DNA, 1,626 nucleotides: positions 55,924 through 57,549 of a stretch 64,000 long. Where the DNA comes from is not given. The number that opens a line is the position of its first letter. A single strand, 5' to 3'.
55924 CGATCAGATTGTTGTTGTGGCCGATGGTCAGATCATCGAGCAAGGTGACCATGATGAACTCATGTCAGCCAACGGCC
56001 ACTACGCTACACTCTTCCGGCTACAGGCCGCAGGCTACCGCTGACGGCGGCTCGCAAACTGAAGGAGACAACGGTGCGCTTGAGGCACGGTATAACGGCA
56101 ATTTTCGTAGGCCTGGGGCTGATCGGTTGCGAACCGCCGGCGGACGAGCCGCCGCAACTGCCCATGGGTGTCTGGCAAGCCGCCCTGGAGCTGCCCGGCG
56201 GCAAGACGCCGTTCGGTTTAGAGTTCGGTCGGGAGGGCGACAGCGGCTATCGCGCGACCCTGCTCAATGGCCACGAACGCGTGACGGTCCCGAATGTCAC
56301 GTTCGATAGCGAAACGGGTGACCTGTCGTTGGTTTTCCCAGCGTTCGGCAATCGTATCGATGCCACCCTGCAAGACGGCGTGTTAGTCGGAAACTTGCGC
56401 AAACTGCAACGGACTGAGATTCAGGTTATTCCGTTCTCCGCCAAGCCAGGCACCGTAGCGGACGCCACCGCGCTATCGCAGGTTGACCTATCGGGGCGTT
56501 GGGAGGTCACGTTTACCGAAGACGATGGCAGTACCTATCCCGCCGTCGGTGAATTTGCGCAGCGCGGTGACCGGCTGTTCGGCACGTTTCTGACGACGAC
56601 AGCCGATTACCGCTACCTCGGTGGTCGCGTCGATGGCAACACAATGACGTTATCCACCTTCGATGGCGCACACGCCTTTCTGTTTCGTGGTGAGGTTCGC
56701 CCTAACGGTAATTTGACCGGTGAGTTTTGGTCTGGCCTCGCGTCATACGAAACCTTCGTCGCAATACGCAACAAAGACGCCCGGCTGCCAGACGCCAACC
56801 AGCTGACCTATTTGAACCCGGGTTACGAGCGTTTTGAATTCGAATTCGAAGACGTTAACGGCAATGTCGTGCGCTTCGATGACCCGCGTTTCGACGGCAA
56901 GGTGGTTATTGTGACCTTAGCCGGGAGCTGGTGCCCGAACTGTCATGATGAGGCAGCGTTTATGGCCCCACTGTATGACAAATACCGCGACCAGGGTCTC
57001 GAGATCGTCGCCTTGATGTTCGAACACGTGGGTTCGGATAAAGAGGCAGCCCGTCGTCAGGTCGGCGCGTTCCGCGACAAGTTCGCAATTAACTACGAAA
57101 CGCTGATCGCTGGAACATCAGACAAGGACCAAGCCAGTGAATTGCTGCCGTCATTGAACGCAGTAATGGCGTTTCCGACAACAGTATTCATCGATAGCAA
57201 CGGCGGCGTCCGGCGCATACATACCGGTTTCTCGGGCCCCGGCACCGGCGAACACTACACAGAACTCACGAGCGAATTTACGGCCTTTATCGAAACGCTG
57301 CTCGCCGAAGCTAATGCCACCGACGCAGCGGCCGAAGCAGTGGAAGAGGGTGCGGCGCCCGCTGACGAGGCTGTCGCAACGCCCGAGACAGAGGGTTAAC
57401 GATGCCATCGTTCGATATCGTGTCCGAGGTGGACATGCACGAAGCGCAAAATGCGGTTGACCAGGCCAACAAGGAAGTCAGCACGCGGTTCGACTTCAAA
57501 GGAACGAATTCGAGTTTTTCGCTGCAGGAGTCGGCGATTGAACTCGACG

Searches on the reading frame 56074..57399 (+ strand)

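Call 58: search_protein_families(library=pfam, proteins=[window:56074-57399:+], max_evalue=0.001)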
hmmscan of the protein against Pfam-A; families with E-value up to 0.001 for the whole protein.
window:56074-57399:+ (441 aa): 4 families
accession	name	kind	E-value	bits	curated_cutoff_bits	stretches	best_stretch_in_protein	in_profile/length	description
PF08534.16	Redoxin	-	7.9e-11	42.4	26.6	1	256-387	9-136/148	Redoxin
PF00578.27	AhpC-TSA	-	2.8e-10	40.6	26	1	255-381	7-123/124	AhpC/TSA family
PF00255.25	GSHPx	-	4e-05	23.6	27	1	254-344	2-90/108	Glutathione peroxidase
PF13905.12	Thioredoxin_8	-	8.4e-05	23.3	27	1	275-377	1-92/94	Thioredoxin-like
